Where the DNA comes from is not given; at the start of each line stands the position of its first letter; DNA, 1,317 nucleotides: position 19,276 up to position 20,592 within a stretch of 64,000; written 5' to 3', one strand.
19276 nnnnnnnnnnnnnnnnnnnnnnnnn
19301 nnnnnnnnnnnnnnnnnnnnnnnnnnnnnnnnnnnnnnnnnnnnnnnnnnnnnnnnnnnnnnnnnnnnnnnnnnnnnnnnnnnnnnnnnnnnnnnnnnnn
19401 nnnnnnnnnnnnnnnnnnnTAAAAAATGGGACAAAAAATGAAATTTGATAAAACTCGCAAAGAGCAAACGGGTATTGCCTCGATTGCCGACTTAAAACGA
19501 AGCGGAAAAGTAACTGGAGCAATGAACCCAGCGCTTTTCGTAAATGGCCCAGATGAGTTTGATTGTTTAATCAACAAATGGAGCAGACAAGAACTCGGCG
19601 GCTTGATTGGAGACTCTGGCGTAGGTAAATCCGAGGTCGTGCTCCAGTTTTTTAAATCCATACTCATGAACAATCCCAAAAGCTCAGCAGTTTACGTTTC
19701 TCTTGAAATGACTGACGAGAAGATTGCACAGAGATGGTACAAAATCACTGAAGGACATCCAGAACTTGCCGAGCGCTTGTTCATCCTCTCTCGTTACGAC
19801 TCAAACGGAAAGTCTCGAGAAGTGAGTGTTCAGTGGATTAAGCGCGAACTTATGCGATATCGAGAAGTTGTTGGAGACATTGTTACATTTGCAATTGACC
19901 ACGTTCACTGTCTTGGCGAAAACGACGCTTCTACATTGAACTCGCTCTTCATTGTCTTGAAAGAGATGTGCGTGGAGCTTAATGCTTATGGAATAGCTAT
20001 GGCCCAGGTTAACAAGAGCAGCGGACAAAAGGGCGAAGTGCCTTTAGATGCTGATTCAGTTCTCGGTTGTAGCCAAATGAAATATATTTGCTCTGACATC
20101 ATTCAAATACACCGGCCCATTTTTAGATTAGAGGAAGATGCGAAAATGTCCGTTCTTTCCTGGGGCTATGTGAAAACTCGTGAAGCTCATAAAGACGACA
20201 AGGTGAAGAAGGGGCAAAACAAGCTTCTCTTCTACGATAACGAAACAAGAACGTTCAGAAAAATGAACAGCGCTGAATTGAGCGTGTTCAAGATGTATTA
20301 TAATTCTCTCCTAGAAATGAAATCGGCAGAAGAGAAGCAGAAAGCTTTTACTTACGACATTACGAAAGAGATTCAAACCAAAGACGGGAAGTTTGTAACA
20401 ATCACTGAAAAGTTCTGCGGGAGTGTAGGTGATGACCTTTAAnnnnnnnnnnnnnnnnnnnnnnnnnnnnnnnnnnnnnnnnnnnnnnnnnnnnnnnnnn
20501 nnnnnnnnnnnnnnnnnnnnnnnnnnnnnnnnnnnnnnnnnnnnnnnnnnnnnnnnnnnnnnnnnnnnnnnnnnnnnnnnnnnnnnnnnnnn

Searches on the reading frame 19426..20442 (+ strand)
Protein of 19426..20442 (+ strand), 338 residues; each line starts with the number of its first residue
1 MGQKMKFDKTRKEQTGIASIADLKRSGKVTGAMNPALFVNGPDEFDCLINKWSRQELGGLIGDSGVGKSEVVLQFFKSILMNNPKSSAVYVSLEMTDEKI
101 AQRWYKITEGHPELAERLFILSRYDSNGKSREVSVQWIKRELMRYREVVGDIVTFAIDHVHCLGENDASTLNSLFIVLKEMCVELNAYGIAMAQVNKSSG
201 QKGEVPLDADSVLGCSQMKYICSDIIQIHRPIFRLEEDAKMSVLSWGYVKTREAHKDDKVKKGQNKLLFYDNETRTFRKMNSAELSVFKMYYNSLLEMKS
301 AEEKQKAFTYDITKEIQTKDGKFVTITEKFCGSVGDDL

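Call 35: search_protein_families(library=phrogs, proteins=[window:19426-20442:+], max_evalue=0.00001)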
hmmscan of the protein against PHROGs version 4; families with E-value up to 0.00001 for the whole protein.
window:19426-20442:+ (338 aa): 3 families
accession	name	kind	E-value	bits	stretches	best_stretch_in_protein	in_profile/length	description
phrog_19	-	DNA, RNA and nucleotide metabolism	1.8e-12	47.9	1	43-203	340-513/621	DnaB-like replicative helicase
phrog_239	-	DNA, RNA and nucleotide metabolism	5.4e-11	43.2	1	7-202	310-524/801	DNA primase/helicase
phrog_243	-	DNA, RNA and nucleotide metabolism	2.1e-09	37.8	1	43-225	23-219/273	DnaB-like replicative helicase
